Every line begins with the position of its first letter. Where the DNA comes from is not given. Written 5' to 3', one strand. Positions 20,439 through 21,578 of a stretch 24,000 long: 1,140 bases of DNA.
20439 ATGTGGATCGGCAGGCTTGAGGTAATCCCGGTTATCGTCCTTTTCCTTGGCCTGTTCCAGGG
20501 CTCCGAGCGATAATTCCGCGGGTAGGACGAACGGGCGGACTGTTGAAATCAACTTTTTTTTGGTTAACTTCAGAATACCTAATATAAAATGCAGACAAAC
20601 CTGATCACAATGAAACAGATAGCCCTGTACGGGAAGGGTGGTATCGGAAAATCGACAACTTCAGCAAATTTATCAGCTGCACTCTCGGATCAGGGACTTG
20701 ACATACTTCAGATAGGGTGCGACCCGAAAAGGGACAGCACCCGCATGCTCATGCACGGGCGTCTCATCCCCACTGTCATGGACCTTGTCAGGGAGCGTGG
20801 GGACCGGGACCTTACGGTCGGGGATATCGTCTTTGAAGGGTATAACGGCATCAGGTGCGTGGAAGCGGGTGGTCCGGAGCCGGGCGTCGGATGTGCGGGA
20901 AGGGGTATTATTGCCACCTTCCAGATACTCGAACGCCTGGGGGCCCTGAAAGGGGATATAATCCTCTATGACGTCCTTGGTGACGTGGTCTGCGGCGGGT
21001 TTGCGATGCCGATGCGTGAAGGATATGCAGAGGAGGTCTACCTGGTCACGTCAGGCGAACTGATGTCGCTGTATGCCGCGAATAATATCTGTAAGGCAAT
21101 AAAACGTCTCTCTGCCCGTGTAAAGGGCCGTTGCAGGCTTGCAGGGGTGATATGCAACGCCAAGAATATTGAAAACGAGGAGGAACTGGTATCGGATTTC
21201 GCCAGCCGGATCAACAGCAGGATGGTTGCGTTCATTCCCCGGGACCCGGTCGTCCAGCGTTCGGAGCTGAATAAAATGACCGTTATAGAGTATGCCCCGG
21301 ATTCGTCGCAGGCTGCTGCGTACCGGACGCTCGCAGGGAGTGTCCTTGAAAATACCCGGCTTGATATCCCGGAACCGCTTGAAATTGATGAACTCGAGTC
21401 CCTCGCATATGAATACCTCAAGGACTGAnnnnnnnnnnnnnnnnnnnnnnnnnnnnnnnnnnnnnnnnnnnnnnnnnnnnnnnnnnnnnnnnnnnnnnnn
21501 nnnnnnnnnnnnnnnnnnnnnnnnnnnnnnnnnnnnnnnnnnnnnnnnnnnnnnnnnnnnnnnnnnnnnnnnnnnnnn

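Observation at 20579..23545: Orphan nitrogenase-like H-D-K operon with short, P-cluster-type D/K subunits, separate from the F430 (cfb) genes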

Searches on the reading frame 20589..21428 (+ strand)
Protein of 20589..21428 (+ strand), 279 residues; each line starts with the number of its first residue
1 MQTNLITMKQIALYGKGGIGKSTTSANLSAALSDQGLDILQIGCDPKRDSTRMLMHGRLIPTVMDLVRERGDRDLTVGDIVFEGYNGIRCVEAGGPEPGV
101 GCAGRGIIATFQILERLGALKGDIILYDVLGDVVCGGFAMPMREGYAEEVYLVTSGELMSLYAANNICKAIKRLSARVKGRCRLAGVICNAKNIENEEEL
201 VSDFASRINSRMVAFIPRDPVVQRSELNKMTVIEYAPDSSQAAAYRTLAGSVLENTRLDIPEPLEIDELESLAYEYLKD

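Call 3: search_protein_families(library=pfam, proteins=[window:20589-21428:+])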
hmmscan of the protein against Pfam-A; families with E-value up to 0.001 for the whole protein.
window:20589-21428:+ (279 aa): 6 families
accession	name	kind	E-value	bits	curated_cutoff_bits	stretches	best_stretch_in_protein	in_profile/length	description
PF00142.24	Fer4_NifH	-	1.8e-110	369.1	25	1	9-276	1-268/271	4Fe-4S iron sulfur cluster binding proteins, NifH/frxC family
PF01656.29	CbiA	-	2.7e-14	53.6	25.4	1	13-232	4-125/125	CobQ/CobB/MinD/ParA nucleotide binding domain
PF13614.12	AAA_31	-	3.9e-08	33.9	27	1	9-54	2-48/177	AAA domain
PF10609.15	ParA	-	2.4e-07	30.9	27.1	1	13-39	9-35/246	NUBPL iron-transfer P-loop NTPase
PF02374.21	ArsA_ATPase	-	1.7e-06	27.9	24.3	1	8-46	1-39/305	Anion-transporting ATPase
PF06564.18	CBP_BcsQ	-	0.00047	20.2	21.3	0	8-45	1-39/234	Cellulose biosynthesis protein BcsQ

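Call 4: search_protein_families(library=ncbifam, proteins=[window:20589-21428:+])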
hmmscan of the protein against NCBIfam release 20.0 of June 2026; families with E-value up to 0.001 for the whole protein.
window:20589-21428:+ (279 aa): 13 families
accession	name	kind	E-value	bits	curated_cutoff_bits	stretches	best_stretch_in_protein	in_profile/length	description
NF033200.1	F430_CfbC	exception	4e-128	426.2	402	1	9-273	1-259/260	Ni-sirohydrochlorin a,c-diamide reductive cyclase ATP-dependent reductase subunit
TIGR01287.1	nifH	equivalog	3e-118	394.1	394.35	1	9-276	1-268/275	nitrogenase iron protein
NF009702.0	PRK13231.1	equivalog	1.3e-104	349.1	427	1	8-277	2-263/264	nitrogenase reductase-like protein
NF009701.0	PRK13230.1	subfamily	5e-98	327.7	350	1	8-273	1-278/291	nitrogenase reductase-like protein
TIGR01281.1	DPOR_bchL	equivalog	1.3e-67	228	345.15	1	10-269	2-260/268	ferredoxin:protochlorophyllide reductase (ATP-dependent) iron-sulfur ATP-binding protein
TIGR02016.1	BchX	equivalog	6.9e-60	202.8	331.2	1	10-267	2-262/296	chlorophyllide a reductase iron protein subunit X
TIGR01969.1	minD_arch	subfamily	2.4e-17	63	201.75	1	14-254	7-232/251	cell division ATPase MinD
TIGR03371.1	cellulose_yhjQ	equivalog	3.3e-08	33.3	157.85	1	8-47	1-41/246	cellulose biosynthesis protein BcsQ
TIGR01968.1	minD_bact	equivalog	1.7e-06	27.6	212.9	1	14-69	8-65/261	septum site-determining protein MinD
NF041136.1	MrpORP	equivalog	1.8e-05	24.2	450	1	6-39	4-37/365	iron-sulfur cluster carrier protein MrpORP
NF041546.1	ParA_partition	equivalog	4e-05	23.3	180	1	15-48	7-40/203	ParA family partition ATPase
TIGR04291.1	arsen_driv_ArsA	equivalog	0.00022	20.1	650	1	10-49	322-361/565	arsenical pump-driving ATPase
TIGR00345.1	GET3_arsA_TRC40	subfamily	0.00088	18.9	135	0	15-47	4-36/299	TRC40/GET3/ArsA family transport-energizing ATPase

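Call 9: search_solved_structures(query=window:20589-21428:+, max_evalue=1e-30, show_alignments=0)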
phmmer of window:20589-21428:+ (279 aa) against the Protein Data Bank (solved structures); distinct sequences matched with E-value up to 1e-30: 26.
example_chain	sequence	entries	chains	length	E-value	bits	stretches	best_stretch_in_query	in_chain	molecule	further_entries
6nzj_A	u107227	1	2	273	1.6e-96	326.1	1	8-276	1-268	Nitrogenase iron protein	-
10zn_F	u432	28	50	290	3.9e-93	315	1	7-276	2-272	Nitrogenase iron protein NifH | Nitrogenase iron protein 1 | Nitrogenase iron protein gamma chain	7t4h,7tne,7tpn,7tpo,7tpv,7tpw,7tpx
4wza_E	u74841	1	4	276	5.1e-93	314.6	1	8-276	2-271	Nitrogenase iron protein 1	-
4wzb_E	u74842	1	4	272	5.3e-93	314.5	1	8-276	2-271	Nitrogenase iron protein 1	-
1fp6_A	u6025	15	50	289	6e-93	314.3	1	8-276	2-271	NITROGENASE IRON PROTEIN | nitrogenase IRON protein 1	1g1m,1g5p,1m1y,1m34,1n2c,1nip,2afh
9haz_A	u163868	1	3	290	1.2e-92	313.4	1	7-276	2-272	Fe protein NifH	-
8tc3_A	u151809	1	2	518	2.1e-92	312.5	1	7-276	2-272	Nitrogenase iron protein,Fluorescent protein plum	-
1xdb_A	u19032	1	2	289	2.2e-92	312.5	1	8-276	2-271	Nitrogenase iron protein 1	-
1de0_A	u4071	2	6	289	2.3e-92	312.4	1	8-276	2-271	NITROGENASE IRON PROTEIN | Nitrogenase iron protein 1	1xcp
1xd8_A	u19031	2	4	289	2.9e-92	312.1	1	8-276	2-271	Nitrogenase iron protein 1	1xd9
9haz_D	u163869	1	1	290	3.6e-92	311.8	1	7-276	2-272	Fe protein NifH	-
8q5w_A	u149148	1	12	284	1.2e-91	310.1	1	8-276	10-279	Nitrogenase iron protein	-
1cp2_A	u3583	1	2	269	2.2e-91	309.2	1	8-276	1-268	NITROGENASE IRON PROTEIN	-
1rw4_A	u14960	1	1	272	6e-91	307.8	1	7-276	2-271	Nitrogenase iron protein 1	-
1g20_E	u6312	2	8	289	6.8e-91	307.6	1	7-276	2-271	NITROGENASE IRON PROTEIN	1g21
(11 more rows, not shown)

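Call 27: find_related_loci(query=window:20589-21428:+, collection=genome_contigs, flank=8000)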
Query window:20589-21428:+ (279 aa) in genome_contigs; peptide patterns used: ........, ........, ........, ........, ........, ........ (x = any residue, [..] = any of these).
505 stretches matched a pattern; 132 encode a relative of the query (tblastn E <= 1e-3); the best 80 are kept; 80 distinct loci.
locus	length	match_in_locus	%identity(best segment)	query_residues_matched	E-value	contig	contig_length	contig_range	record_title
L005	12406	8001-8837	96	1-279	4e-179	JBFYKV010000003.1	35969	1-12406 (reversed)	MAG: Methanoregulaceae archaeon isolate PPR_0018 PPR_0018.fa_k121_397621, whole genome shotgun sequence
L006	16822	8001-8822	79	6-279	9e-152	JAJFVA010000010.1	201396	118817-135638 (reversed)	MAG: Methanoregulaceae archaeon isolate bin.599 k141_2102574, whole genome shotgun sequence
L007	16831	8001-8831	78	3-279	2e-151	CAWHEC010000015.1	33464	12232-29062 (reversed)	MAG: uncultured Methanoregulaceae archaeon isolate MFD00905.bin.2.197 genome assembly, contig: contig_97087, whole genom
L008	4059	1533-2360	79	3-279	5e-156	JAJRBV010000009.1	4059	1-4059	MAG: Methanoregulaceae archaeon isolate OWC_0047 OWC_0047_k121_3137767, whole genome shotgun sequence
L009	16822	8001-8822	80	6-279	1e-149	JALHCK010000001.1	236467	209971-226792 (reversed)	MAG: Methanomicrobiales archaeon isolate 1-no_shock_S1_004 scaffold_9, whole genome shotgun sequence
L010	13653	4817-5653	77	1-279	1e-149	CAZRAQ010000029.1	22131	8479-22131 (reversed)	MAG TPA_asm: uncultured Methanoregula sp. isolate SRP090828_co4_48 genome assembly, contig: NODE_566_length_22131_cov_11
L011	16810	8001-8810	81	8-277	3e-149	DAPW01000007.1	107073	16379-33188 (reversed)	MAG TPA_asm: Methanoregula sp. UBA154 UBA154_contig_251, whole genome shotgun sequence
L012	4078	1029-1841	80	7-277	1e-152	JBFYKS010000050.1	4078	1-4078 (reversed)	MAG: Methanoregula sp. isolate PPR_0014 PPR_0014.fa_k121_90586, whole genome shotgun sequence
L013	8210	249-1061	80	7-277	9e-149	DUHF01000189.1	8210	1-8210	MAG TPA_asm: Methanoregula sp. isolate UBA11803 contig_43168, whole genome shotgun sequence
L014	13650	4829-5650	79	6-279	7e-149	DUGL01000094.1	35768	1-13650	MAG TPA_asm: Methanoregulaceae archaeon isolate UBA10516 contig_21655, whole genome shotgun sequence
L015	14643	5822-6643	79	6-279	7e-149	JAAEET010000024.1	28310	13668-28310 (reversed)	MAG: Methanomicrobiales archaeon isolate MM4 6_8bin1_33scaffold_4970, whole genome shotgun sequence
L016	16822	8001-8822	78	6-279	2e-148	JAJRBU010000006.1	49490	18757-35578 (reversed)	MAG: Methanoregulaceae archaeon isolate OWC_0046 OWC_0046_k121_15274818, whole genome shotgun sequence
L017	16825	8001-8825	79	3-277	6e-148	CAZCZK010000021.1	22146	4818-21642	MAG TPA_asm: uncultured Methanoregula sp. isolate SRP192927_co4_900 genome assembly, contig: NODE_4484_length_22146_cov_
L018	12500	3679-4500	79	6-279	5e-148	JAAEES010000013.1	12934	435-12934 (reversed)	MAG: Methanomicrobiales archaeon isolate MM3 28_30bin5_9_scaffold_11303, whole genome shotgun sequence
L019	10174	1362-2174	80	7-277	1e-147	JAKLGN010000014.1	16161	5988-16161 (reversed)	MAG: Methanoregula sp. isolate RA.bin40 RA.bin40_14, whole genome shotgun sequence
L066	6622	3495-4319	57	8-276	3e-108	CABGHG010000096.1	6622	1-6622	MAG: Candidatus Methanolliviera sp. GoM_oil isolate gfbio:mag-sample-2:67c8463b-6cbd-4d56-a398-d795175a9500 genome assem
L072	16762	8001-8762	59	8-260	1e-96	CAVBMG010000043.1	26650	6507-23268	Agathobacter sp. isolate G02640-L1_cleanbin_000019 genome assembly, contig: Spades_G02640-L1_contig_703, whole genome sh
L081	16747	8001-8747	57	6-254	4e-93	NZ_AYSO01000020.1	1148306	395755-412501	Clostridium argentinense CDC 2741 U732.Contig252, whole genome shotgun sequence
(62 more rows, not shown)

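Call 47: list_cluster_members(proteins=[window:20589-21428:+, window:20610-21428:+, P0241, P0244, P0248, P0250, P0252, P0254, P0255, P0256])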
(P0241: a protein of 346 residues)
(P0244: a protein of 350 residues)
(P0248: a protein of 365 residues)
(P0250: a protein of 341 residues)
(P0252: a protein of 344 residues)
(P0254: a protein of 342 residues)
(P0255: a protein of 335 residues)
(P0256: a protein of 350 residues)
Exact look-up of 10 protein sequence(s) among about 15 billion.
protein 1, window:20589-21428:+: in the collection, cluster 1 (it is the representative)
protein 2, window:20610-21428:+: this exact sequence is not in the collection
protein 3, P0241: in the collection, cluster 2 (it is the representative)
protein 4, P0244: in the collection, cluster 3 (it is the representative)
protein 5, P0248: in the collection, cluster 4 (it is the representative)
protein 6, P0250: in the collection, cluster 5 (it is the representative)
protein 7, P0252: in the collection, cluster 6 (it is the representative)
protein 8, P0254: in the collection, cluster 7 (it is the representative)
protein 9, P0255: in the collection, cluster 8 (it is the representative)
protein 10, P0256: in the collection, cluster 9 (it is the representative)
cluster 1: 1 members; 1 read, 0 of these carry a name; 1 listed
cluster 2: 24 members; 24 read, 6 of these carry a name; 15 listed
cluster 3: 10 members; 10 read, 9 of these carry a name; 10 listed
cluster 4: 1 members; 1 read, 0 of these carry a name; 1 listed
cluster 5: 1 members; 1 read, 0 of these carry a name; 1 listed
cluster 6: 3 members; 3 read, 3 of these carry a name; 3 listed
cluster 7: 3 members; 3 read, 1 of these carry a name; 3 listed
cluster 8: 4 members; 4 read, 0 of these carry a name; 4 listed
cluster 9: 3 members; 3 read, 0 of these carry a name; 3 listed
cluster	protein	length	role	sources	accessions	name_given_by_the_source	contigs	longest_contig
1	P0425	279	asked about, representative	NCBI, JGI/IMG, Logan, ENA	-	-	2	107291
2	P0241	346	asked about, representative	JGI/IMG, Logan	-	-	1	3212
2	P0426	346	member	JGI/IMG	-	nitrogenase molybdenum-iron protein alpha/beta subunit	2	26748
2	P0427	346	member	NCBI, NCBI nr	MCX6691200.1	MAG: oxidoreductase [Methanoregula sp.] | oxidoreductase [Methanoregula sp.]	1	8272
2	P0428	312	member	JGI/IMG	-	nitrogenase molybdenum-iron protein alpha/beta subunit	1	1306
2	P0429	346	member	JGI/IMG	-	nitrogenase molybdenum-iron protein alpha/beta subunit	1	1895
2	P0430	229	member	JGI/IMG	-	nitrogenase molybdenum-iron protein alpha/beta subunit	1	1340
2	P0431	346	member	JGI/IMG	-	nitrogenase molybdenum-iron protein alpha/beta subunit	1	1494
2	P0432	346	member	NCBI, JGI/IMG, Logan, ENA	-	-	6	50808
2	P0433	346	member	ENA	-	-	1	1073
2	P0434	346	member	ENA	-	-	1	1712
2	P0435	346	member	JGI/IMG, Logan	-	-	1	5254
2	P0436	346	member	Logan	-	-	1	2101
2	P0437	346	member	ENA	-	-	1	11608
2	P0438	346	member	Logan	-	-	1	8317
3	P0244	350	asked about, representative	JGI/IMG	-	nitrogenase molybdenum-iron protein alpha/beta subunit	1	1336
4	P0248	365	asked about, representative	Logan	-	-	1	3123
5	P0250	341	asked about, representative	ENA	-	-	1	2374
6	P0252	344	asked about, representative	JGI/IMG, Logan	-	nitrogenase molybdenum-iron protein alpha/beta subunit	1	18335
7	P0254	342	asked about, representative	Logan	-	-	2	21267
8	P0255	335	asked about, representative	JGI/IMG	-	-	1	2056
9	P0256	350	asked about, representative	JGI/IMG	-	-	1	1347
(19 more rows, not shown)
